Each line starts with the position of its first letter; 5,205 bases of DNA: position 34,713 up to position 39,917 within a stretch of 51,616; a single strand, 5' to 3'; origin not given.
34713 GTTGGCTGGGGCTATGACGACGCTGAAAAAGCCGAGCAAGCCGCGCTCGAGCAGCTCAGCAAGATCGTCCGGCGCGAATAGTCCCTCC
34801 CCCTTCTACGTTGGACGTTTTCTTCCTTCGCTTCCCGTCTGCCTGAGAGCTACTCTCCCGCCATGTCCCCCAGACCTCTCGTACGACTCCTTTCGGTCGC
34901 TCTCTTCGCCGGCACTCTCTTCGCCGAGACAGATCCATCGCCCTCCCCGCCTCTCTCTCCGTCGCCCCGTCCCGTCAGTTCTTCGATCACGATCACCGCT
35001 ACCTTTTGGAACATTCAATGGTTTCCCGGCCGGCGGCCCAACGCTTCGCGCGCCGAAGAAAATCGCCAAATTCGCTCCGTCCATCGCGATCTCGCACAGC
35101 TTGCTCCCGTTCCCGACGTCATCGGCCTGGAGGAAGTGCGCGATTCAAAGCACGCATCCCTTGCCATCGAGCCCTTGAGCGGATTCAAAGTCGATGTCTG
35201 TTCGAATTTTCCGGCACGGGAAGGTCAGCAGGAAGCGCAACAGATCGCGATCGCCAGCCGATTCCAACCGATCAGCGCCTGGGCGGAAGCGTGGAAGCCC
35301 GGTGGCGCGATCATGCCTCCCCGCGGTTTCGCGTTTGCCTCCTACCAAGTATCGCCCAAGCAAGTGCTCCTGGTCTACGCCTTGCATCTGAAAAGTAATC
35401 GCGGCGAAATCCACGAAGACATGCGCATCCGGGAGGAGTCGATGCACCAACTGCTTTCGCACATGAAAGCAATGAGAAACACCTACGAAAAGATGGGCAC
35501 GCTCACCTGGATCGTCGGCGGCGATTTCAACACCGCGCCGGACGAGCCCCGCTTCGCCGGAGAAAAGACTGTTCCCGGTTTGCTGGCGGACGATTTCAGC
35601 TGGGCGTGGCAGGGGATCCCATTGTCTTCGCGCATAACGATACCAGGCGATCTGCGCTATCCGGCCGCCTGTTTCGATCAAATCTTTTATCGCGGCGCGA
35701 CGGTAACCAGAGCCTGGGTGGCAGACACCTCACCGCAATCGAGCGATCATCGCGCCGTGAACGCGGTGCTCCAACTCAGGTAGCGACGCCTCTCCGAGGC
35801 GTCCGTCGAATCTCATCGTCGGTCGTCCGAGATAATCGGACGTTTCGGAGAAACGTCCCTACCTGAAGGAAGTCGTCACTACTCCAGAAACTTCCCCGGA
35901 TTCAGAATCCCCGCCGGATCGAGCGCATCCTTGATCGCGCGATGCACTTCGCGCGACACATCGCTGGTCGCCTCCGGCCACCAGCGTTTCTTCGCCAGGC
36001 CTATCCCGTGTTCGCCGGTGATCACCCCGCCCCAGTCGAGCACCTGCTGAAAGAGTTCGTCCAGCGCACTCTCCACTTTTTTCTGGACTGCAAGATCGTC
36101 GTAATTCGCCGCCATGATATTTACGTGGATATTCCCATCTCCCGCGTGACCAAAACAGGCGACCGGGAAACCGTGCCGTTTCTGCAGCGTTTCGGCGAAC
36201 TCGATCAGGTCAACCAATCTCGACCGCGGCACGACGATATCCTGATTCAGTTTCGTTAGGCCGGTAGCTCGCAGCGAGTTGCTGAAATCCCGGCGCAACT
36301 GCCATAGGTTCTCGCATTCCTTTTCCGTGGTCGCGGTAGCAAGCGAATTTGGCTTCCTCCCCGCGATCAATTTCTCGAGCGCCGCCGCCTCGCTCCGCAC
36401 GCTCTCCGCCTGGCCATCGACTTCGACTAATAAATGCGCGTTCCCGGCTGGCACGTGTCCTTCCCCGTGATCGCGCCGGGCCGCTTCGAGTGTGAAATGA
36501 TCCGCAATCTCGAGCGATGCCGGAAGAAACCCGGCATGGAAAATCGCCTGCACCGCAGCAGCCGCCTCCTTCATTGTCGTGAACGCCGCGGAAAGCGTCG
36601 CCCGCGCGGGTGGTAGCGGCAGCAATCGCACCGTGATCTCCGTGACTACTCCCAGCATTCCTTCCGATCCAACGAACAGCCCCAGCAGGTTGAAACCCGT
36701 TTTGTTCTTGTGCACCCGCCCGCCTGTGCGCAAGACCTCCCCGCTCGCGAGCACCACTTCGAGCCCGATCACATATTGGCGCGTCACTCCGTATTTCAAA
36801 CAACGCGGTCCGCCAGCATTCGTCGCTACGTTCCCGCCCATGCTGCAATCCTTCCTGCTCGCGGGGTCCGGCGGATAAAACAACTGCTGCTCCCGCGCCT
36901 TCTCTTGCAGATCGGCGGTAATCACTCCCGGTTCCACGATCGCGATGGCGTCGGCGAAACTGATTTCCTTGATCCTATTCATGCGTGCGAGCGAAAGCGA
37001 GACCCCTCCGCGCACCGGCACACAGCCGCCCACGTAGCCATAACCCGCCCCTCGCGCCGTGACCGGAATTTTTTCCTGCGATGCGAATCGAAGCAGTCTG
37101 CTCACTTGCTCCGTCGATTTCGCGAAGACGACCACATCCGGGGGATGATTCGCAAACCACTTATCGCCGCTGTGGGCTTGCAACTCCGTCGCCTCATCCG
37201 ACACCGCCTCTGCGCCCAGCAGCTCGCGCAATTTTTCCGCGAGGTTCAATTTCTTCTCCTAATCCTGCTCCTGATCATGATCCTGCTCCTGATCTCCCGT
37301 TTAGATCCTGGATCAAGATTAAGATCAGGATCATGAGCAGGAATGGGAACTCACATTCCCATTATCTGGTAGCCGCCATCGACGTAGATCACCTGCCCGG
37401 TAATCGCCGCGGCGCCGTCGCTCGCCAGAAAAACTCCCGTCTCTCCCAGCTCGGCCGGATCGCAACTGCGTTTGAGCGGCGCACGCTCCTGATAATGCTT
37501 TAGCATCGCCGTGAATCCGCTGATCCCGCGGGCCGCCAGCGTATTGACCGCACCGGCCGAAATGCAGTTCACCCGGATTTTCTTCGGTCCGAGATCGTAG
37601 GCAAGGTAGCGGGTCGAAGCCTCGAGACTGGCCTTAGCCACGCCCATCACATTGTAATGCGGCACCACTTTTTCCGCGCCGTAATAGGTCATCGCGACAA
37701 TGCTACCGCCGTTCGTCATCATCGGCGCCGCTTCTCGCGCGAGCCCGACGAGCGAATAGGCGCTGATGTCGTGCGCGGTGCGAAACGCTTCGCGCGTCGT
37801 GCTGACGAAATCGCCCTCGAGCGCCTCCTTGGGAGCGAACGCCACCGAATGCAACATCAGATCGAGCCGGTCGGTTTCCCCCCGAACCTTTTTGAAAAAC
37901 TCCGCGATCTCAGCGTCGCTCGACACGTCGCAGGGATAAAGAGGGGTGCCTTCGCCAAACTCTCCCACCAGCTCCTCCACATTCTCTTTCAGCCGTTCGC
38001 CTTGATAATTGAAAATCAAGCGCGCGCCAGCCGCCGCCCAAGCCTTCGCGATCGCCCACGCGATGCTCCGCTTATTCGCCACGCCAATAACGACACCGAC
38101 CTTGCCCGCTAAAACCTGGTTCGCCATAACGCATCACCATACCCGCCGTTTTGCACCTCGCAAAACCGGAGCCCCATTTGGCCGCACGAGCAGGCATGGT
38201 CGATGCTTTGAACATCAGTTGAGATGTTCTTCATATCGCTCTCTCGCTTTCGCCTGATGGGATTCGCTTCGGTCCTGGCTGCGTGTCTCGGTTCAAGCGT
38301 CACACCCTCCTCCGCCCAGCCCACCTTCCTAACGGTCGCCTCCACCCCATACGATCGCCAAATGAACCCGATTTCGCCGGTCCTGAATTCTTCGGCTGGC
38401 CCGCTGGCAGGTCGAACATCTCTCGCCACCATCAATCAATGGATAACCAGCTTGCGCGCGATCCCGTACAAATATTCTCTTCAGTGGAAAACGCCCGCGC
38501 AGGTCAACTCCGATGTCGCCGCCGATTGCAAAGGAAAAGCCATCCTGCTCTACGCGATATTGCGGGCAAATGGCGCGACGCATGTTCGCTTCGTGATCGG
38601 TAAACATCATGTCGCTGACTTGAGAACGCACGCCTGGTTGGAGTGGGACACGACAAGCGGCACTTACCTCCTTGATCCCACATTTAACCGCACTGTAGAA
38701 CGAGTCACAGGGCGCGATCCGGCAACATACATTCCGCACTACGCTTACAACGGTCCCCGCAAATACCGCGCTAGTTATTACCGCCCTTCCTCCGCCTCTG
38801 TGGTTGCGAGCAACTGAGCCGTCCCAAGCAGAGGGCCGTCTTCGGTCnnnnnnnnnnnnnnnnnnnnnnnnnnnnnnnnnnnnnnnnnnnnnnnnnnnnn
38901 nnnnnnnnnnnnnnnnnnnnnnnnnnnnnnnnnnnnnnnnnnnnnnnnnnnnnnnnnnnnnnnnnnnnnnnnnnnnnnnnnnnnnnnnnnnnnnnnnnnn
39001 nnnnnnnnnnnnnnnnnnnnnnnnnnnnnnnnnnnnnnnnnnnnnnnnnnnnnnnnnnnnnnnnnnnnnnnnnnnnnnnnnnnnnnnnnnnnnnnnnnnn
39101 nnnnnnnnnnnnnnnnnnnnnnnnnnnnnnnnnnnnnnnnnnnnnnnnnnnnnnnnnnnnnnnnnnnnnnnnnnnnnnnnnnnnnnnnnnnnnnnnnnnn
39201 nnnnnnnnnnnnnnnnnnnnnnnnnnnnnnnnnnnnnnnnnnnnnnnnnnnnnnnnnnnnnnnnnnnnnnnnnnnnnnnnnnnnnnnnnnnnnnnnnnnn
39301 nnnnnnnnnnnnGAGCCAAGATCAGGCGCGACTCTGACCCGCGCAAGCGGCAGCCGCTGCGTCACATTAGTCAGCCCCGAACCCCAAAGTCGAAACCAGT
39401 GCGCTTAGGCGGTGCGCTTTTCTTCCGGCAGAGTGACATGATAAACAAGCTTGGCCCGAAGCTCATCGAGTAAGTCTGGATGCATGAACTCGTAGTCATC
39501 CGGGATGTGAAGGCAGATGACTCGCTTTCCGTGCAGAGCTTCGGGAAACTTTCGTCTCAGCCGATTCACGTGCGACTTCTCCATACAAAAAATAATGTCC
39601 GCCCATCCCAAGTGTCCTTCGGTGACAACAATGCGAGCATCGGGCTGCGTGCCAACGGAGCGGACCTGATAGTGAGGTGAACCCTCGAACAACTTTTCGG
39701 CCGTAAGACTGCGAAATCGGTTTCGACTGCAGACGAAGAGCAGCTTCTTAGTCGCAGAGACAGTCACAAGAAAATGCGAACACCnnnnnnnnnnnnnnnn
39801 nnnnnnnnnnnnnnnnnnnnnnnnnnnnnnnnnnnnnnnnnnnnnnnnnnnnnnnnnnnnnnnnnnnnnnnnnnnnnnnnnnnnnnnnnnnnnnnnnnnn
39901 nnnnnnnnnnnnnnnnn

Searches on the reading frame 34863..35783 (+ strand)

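Call 43: search_protein_families(library=pfam, proteins=[window:34863-35783:+], max_evalue=0.00001)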
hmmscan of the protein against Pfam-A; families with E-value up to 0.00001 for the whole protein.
window:34863-35783:+ (306 aa): 1 family
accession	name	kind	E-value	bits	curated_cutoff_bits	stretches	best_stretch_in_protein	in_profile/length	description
PF03372.29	Exo_endo_phos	-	3.5e-15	56.8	24.5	1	49-296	3-225/225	Endonuclease/Exonuclease/phosphatase family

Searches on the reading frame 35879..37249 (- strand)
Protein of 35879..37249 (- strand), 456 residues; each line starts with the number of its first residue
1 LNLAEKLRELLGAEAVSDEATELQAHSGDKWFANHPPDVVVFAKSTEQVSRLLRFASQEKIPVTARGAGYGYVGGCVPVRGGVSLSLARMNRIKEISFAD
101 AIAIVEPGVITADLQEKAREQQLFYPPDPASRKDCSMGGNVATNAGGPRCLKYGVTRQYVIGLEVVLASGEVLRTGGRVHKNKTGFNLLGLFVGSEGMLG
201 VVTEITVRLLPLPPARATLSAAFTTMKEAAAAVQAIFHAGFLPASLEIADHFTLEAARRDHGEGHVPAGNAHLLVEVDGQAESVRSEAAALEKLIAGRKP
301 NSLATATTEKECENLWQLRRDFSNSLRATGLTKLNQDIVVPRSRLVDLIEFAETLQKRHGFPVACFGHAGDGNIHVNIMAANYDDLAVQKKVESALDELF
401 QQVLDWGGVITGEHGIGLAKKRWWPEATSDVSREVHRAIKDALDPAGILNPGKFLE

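Call 43: search_protein_families(library=pfam, proteins=[window:35879-37249:-], max_evalue=0.00001)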
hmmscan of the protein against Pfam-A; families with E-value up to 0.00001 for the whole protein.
window:35879-37249:- (456 aa): 2 families
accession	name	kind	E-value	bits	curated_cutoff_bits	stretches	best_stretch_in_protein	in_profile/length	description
PF02913.24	FAD-oxidase_C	-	5.5e-58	197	21.2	1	213-453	2-247/248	FAD linked oxidases, C-terminal domain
PF01565.28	FAD_binding_4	-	2.6e-43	147.5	26.4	1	37-176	1-139/139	FAD binding domain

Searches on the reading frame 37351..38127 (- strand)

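Call 43: search_protein_families(library=pfam, proteins=[window:37351-38127:-], max_evalue=0.00001)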
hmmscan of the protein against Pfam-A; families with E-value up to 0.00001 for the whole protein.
window:37351-38127:- (258 aa): 3 families
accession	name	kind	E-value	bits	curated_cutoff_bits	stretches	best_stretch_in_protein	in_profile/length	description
PF13561.12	adh_short_C2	-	1.7e-90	303.2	27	1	15-253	1-235/236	Enoyl-(Acyl carrier protein) reductase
PF00106.31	adh_short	-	2.4e-22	79.8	26.6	1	16-199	6-187/195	short chain dehydrogenase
PF23441.1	SDR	-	2.3e-06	27.6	27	1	120-252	120-254/258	SDR-like rossmann domain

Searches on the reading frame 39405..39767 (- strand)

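Call 43: search_protein_families(library=pfam, proteins=[window:39405-39767:-], max_evalue=0.00001)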
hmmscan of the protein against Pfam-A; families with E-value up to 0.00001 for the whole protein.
window:39405-39767:- (120 aa): 1 family
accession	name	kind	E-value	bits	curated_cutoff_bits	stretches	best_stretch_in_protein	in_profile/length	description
PF01451.26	LMWPc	-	2.2e-06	28.4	23.2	0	10-41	2-40/144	Low molecular weight phosphotyrosine protein phosphatase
